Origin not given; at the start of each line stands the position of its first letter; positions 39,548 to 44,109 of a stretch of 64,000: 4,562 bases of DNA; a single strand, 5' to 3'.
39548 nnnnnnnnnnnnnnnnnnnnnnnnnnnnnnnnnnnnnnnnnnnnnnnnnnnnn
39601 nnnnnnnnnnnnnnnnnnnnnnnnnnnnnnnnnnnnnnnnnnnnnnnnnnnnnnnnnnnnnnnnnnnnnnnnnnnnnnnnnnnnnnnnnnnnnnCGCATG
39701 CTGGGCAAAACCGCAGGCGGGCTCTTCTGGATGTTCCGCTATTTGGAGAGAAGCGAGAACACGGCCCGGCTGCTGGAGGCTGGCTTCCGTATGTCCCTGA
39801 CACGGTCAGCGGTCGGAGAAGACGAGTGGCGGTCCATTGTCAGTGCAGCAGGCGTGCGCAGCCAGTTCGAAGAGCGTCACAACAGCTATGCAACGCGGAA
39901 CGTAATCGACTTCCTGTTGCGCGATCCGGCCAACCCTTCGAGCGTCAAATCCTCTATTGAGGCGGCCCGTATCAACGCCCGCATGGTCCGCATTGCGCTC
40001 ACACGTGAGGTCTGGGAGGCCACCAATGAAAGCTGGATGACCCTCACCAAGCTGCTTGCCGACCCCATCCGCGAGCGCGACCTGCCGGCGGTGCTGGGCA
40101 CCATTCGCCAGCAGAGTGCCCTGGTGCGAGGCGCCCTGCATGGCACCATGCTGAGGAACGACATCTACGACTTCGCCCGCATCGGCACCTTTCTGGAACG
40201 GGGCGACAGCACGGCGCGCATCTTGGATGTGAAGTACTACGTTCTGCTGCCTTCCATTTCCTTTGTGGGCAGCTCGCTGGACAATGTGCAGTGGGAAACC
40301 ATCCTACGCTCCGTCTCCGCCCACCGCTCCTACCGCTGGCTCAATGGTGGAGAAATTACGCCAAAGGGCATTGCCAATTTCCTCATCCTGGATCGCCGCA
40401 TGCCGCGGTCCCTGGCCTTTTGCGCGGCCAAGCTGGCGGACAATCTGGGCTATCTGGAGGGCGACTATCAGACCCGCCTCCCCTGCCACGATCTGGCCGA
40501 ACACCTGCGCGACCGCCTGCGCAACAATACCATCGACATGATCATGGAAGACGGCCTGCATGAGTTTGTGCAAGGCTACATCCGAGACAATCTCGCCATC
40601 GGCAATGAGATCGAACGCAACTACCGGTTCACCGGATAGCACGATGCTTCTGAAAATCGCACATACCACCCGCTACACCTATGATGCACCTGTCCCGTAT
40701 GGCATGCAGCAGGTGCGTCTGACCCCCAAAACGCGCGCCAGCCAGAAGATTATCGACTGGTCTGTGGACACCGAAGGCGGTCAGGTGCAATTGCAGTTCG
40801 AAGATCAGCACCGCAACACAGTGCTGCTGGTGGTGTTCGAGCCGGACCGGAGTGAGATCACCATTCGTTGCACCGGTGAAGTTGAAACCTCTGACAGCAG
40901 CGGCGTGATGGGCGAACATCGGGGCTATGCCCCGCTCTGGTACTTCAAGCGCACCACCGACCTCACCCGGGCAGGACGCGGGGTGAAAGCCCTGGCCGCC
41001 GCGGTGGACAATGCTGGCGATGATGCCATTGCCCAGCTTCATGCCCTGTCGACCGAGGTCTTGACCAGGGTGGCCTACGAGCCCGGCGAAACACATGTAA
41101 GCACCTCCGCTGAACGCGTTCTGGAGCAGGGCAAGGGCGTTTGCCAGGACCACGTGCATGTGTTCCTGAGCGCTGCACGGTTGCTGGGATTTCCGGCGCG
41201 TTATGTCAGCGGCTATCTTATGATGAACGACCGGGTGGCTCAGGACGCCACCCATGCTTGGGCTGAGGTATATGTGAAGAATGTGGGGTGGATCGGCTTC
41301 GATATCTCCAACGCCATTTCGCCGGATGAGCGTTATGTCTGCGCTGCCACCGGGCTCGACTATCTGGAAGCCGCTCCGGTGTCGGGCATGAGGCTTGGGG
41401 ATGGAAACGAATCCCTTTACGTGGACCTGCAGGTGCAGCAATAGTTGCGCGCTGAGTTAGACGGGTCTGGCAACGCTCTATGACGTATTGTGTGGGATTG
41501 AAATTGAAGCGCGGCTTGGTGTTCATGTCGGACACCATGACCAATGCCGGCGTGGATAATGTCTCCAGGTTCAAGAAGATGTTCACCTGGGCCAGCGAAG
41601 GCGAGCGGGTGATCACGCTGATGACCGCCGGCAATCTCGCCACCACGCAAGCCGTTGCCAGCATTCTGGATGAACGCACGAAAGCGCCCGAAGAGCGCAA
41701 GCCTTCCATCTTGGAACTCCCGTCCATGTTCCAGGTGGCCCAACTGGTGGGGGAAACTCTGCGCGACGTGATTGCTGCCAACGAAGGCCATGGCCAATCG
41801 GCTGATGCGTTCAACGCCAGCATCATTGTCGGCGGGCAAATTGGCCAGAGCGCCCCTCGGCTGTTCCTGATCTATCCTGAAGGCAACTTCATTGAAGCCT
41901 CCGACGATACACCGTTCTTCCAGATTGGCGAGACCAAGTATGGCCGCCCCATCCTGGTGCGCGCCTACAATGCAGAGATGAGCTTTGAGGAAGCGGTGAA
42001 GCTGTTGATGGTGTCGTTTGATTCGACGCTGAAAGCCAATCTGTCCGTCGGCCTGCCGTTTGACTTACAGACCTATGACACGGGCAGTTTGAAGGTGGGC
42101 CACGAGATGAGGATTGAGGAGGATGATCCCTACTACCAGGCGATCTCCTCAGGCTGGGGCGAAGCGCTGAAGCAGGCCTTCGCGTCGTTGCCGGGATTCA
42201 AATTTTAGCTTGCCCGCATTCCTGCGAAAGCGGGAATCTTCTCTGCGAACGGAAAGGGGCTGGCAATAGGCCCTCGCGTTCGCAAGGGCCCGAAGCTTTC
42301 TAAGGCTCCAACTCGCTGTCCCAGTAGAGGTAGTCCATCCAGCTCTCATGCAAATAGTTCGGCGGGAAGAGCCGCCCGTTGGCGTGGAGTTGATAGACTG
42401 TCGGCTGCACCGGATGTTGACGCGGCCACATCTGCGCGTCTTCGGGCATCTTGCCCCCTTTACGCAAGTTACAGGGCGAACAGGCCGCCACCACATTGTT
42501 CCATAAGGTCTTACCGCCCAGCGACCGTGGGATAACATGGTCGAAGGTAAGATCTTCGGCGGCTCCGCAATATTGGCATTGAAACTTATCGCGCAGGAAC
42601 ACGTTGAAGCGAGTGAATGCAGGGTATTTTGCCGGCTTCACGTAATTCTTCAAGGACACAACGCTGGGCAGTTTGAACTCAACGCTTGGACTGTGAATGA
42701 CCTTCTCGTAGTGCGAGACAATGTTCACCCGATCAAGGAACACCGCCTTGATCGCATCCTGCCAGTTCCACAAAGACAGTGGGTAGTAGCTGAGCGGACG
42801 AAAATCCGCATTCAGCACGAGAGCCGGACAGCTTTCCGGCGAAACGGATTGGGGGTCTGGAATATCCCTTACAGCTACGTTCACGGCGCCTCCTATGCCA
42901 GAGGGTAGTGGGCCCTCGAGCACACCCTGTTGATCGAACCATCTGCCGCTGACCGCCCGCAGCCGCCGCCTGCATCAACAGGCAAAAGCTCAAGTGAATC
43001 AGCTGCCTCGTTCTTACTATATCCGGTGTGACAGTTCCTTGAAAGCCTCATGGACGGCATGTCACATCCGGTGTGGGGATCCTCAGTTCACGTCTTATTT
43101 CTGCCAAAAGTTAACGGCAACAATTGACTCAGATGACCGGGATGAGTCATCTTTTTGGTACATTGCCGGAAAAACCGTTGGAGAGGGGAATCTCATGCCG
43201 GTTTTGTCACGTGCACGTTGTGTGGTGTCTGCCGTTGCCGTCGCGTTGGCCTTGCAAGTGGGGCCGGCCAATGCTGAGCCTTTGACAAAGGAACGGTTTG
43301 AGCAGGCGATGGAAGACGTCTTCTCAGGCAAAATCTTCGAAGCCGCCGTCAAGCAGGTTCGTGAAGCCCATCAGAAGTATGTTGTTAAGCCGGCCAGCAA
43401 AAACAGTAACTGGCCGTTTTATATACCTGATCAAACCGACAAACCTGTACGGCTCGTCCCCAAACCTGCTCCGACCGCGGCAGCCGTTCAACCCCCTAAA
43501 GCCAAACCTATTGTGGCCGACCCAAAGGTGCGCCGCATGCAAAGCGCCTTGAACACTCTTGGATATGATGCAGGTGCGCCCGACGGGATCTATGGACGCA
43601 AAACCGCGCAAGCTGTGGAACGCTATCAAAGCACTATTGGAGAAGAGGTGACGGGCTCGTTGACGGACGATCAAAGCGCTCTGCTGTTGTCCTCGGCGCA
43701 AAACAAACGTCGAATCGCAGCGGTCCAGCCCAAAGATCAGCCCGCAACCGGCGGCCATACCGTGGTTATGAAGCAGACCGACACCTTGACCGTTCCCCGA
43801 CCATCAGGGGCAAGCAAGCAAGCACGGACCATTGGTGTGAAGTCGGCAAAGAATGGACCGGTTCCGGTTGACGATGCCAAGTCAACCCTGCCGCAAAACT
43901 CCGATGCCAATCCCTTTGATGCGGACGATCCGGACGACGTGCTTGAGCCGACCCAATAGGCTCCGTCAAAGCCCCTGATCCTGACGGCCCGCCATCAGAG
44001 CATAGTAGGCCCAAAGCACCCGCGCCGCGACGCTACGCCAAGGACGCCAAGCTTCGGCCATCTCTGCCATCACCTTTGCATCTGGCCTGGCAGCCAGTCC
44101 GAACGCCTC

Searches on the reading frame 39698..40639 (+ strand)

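Call 73: search_protein_families(library=pfam, proteins=[window:39698-40639:+], max_evalue=0.00001)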
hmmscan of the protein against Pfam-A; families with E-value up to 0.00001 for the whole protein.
window:39698-40639:+ (313 aa): 1 family
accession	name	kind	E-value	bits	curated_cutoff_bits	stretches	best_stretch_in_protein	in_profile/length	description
PF04168.17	Alpha-E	-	1.2e-91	307.9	20.8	1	1-309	1-293/294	A predicted alpha-helical domain with a conserved ER motif.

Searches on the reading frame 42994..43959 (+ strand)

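Call 73: search_protein_families(library=pfam, proteins=[window:42994-43959:+], max_evalue=0.00001)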
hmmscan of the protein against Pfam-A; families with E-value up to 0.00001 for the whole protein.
window:42994-43959:+ (321 aa): 1 family
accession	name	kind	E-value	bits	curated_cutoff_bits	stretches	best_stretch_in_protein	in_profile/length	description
PF01471.23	PG_binding_1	-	4.4e-12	46.4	23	1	177-227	3-53/57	Putative peptidoglycan binding domain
